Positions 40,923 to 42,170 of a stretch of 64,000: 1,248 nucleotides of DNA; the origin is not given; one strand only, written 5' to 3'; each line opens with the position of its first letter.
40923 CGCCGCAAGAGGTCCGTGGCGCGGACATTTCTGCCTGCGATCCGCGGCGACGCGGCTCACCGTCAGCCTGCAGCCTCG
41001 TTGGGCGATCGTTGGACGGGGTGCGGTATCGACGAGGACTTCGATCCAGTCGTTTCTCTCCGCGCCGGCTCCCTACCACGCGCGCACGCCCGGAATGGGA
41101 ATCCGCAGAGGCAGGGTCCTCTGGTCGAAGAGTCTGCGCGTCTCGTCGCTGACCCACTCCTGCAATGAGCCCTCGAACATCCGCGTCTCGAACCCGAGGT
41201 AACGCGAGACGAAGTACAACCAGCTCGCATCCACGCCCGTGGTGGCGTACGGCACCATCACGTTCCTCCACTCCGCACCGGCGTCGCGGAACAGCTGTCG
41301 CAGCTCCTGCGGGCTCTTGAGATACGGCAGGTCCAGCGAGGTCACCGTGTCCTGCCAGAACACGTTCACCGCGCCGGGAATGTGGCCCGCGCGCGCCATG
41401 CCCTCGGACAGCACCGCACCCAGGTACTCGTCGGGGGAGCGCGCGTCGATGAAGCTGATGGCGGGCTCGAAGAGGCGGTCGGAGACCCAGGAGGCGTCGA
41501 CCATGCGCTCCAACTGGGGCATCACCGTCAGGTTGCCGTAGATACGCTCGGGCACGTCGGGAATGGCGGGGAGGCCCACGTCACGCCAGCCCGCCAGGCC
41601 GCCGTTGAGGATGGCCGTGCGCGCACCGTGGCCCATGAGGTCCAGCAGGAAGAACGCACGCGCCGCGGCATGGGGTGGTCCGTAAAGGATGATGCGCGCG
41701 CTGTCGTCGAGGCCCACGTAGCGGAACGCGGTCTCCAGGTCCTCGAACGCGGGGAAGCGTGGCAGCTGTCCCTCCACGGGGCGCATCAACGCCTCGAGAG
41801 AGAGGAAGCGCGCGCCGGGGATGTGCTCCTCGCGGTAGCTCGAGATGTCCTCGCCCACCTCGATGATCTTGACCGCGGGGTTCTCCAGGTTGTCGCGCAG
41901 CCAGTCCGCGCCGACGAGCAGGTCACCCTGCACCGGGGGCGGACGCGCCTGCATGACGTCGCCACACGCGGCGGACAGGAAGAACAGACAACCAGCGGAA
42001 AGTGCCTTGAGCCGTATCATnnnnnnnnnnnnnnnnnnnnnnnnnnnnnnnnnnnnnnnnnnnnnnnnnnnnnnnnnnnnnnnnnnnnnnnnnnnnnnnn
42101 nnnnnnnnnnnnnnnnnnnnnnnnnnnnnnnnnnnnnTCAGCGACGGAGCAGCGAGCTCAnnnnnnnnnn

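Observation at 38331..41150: Degenerate segmental duplication bracketing an ArsR-SRPBCC module with atypical codon usage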

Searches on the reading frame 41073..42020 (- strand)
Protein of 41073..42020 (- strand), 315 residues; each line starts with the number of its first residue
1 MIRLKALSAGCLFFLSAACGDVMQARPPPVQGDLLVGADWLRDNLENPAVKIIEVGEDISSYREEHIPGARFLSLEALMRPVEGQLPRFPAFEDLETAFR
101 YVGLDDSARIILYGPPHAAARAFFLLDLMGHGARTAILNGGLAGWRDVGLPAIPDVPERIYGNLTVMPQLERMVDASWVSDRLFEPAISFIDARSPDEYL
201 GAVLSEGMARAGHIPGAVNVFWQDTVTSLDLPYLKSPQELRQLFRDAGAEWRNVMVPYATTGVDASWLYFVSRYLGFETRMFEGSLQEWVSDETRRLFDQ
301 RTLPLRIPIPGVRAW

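Call 8: search_protein_families(library=pfam, proteins=[window:41073-42020:-], max_evalue=0.01)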
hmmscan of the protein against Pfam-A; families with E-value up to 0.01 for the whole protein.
window:41073-42020:- (315 aa): 1 family
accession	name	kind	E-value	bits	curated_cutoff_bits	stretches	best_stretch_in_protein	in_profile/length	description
PF00581.25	Rhodanese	-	1.1e-23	84.1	22.2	2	176-291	2-101/102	Rhodanese-like domain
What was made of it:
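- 41073..42020 (-): Intact rhodanese-like gene (MEW5847558.1) with two rhodanese domains and a lipoprotein-like N-terminus. The catalytic Cys is replaced by Ala. Pfam Rhodanese, 2 stretches (call 8).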

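Call 10: find_encoding_contigs(protein=window:41073-42020:-, flank=10000, max_places=10)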
Protein window:41073-42020:- (315 aa): no gene with exactly this product is on record in the collection.

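Call 14: find_homologous_proteins(query=window:41073-42020:-)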
Query window:41073-42020:- (315 aa): 5759 proteins with E <= 0.001 among 8000 candidates; the best 120 are listed.
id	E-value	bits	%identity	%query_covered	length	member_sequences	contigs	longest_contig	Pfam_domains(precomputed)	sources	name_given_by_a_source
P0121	6.2e-211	718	100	100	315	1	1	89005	PF00581.26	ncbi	ncbi:MAG: rhodanese-like domain-containing protein [Myxococcota bacterium]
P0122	2.4e-74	269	46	84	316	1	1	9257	PF00581.26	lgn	-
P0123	2.5e-69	252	44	89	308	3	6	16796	PF00581.26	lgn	-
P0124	3.4e-69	252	44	91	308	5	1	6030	PF00581.26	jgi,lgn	-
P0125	6.2e-67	244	44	83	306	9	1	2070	PF00581.26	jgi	jgi:thiosulfate/3-mercaptopyruvate sulfurtransferase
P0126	7.0e-62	228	38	85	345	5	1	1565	PF00581.26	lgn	-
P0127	4.3e-61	225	40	83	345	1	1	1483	PF00581.26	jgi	jgi:thiosulfate/3-mercaptopyruvate sulfurtransferase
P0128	5.1e-60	222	39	90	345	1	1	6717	PF00581.26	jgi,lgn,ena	-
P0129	1.0e-59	221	39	83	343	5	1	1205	PF00581.26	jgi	jgi:thiosulfate/3-mercaptopyruvate sulfurtransferase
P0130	5.0e-59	218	38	90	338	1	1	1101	PF00581.26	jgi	jgi:thiosulfate/3-mercaptopyruvate sulfurtransferase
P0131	8.7e-59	218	38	83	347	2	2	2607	PF00581.26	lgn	-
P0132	1.7e-58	217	39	90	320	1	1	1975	PF00581.26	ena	-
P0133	3.7e-58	215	43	83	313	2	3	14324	PF00581.26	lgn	-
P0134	5.1e-58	215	43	87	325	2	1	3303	PF00581.26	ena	-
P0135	2.0e-55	206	37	92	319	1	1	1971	PF00581.26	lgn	-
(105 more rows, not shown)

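Call 15: find_encoding_contigs(protein=P0122, flank=6000, max_places=3)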
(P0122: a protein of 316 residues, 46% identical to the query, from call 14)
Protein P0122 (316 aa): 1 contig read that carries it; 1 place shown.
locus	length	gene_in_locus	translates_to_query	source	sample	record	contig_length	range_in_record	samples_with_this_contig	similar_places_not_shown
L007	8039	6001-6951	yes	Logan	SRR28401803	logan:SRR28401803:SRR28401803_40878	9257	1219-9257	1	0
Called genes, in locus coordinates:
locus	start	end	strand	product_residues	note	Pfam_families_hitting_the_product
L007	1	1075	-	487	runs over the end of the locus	PF04305:DUF455 (faint)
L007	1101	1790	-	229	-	PF00912:Transgly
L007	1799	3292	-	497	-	PF04932:Wzy_C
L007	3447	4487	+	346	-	PF01408:GFO_IDH_MocA, PF02894:GFO_IDH_MocA_C, PF22725:GFO_IDH_MocA_C3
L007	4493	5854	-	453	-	PF01408:GFO_IDH_MocA, PF19051:GFO_IDH_MocA_C2, PF22725:GFO_IDH_MocA_C3 (weak)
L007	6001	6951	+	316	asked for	PF00581:Rhodanese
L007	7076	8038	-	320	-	?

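Call 16: find_encoding_contigs(protein=P0123, flank=6000, max_places=3)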
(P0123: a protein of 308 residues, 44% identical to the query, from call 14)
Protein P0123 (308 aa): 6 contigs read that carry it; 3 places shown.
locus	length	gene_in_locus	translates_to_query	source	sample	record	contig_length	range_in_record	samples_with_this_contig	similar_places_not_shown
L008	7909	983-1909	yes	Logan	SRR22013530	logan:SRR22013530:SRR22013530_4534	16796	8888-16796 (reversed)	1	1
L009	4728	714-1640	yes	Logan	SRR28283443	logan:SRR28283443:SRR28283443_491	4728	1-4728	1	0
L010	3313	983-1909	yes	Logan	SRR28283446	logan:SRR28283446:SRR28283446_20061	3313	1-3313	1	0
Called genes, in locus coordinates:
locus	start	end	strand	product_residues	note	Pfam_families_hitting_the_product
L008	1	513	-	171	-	?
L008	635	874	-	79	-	-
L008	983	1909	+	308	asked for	PF00581:Rhodanese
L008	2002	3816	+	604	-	PF07969:Amidohydro_3 (weak), PF01979:Amidohydro_1, PF07969:Amidohydro_3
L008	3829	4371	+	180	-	-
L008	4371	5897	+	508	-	PF00474:SSF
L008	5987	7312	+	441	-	PF13387:Lnb_N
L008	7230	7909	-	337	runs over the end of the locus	PF02470:MlaD, PF28544:Helical_needle (faint)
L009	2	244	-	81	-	?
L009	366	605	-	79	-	-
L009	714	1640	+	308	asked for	PF00581:Rhodanese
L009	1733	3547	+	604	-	PF07969:Amidohydro_3 (weak), PF01979:Amidohydro_1, PF07969:Amidohydro_3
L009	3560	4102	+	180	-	-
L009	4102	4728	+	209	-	?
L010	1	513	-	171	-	?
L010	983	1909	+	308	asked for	PF00581:Rhodanese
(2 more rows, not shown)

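Call 17: search_protein_families(library=pfam, proteins=[L007:7076-8038:-, L008:1-513:-, L008:635-874:-], max_evalue=0.01)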
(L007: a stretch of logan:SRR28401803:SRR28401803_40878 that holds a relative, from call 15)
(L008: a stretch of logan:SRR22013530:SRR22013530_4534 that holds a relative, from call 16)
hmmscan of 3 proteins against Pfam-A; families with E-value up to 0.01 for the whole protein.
L007:7076-8038:- (320 aa): 2 families
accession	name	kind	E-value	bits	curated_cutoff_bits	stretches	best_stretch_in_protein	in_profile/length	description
PF00528.27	BPD_transp_1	-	1.4e-22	80.8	26.4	1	141-308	2-182/184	Binding-protein-dependent transport system inner membrane component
PF04069.17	OpuAC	-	3.2e-11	43.8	21.2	1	1-79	177-255/257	Substrate binding domain of ABC-type glycine betaine transport system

L008:1-513:- (171 aa): 1 family
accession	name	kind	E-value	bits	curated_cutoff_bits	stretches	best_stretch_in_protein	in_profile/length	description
PF03781.23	FGE-sulfatase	-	1.1e-43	150.2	23.3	1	20-171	3-121/255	Sulfatase-modifying factor enzyme 1-like domain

L008:635-874:- (79 aa): 0 families
